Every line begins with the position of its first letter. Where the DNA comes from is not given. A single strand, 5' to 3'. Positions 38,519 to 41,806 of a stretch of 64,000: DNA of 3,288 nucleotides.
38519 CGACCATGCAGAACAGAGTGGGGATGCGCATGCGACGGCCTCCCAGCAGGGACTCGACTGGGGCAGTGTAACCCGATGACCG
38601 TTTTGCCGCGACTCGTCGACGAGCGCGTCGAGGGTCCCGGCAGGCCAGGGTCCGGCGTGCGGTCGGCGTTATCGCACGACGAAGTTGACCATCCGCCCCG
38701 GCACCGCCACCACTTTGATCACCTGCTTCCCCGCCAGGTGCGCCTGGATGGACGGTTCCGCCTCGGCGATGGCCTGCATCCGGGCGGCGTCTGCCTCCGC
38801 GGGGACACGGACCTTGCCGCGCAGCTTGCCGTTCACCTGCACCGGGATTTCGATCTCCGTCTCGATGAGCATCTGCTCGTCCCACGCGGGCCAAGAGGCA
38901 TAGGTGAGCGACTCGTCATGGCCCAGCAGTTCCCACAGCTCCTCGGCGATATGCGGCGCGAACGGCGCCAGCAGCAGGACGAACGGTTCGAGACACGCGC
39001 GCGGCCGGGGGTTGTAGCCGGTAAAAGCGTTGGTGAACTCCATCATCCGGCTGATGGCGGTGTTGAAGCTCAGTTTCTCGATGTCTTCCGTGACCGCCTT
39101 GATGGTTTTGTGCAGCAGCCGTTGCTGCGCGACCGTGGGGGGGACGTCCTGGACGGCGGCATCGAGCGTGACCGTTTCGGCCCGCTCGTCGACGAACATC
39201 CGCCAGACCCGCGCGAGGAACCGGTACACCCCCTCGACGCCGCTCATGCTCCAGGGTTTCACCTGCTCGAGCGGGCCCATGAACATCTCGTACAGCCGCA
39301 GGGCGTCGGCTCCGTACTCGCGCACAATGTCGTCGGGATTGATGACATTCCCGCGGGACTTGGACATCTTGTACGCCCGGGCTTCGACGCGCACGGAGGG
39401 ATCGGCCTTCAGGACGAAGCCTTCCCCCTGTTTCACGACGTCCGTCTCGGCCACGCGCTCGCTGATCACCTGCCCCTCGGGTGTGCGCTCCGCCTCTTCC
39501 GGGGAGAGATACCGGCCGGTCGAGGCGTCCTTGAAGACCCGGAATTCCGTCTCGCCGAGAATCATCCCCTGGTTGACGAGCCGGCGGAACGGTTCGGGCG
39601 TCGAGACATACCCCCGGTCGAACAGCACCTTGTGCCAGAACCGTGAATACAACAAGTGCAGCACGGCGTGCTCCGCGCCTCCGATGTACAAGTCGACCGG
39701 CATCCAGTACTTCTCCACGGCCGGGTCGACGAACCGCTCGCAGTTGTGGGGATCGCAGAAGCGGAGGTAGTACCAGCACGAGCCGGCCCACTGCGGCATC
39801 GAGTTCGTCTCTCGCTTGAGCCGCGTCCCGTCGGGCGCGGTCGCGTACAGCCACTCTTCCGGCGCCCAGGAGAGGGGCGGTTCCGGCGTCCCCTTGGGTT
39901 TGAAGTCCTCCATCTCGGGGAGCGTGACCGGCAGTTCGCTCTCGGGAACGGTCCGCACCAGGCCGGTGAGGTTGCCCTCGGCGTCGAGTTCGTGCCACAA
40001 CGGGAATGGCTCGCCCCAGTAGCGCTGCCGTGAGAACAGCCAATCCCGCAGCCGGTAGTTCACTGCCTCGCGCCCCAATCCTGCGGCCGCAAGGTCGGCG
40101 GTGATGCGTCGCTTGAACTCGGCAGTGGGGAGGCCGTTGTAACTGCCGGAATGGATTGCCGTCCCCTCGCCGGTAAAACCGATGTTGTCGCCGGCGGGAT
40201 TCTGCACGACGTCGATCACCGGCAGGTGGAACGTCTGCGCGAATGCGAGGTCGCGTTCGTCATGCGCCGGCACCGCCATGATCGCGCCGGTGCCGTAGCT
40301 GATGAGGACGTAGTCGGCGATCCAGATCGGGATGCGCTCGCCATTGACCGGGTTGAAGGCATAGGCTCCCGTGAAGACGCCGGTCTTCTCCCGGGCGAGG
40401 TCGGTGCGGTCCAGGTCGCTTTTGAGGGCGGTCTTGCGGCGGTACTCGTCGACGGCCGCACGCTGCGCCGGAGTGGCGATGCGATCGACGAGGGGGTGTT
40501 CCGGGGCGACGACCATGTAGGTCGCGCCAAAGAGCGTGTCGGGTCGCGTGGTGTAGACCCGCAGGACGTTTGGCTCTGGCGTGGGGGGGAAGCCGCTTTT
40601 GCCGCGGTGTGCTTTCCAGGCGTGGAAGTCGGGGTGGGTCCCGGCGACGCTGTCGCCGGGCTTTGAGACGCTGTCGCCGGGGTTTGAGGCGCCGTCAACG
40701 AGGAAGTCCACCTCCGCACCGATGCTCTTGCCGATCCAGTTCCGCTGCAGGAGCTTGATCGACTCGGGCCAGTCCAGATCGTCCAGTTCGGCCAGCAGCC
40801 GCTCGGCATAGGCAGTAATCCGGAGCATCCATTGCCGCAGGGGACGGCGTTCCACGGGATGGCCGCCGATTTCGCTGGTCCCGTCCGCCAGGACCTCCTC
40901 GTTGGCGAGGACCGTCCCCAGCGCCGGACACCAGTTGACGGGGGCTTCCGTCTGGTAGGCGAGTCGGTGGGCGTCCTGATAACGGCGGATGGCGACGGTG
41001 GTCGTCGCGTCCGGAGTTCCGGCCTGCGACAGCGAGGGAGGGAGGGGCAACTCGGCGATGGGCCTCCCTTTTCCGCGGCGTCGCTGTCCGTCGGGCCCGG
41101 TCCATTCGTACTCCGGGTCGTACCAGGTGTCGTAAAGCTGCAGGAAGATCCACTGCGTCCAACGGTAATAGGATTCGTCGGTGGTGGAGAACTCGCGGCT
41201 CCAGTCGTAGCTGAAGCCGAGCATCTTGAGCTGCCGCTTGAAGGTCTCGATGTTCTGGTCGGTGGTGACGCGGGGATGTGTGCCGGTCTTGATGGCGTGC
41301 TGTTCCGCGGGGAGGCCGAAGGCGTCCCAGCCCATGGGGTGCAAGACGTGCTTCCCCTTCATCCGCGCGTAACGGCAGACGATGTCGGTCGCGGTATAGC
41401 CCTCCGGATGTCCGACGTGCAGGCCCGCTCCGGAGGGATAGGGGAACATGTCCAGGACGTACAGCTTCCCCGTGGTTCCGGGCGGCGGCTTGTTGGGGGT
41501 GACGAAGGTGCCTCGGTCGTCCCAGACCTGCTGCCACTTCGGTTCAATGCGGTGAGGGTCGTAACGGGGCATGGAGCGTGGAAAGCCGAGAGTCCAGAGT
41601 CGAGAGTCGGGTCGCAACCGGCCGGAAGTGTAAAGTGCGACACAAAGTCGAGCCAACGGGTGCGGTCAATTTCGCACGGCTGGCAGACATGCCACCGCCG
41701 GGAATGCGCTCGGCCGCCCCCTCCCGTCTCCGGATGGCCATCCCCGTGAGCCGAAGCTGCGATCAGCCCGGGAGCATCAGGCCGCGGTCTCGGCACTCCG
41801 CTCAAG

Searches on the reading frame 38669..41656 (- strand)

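Call 61: search_protein_families(library=pfam, proteins=[window:38669-41656:-], max_evalue=0.00001)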
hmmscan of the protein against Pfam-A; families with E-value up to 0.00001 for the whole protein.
window:38669-41656:- (995 aa): 4 families
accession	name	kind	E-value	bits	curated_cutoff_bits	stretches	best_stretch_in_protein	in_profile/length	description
PF13603.12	tRNA-synt_1_2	-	3.4e-56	190.1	25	1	364-522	22-184/185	Leucyl-tRNA synthetase, editing domain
PF00133.28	tRNA-synt_1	-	2e-33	116.2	22.7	2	40-176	1-152/414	tRNA synthetases class I (I, L, M and V)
PF08264.19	Anticodon_1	-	2.5e-23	83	25.1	1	847-956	7-143/148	Anticodon-binding domain of tRNA ligase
PF09334.17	tRNA-synt_1g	-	4.3e-21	75.6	20.1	1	71-176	7-109/391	tRNA synthetases class I (M)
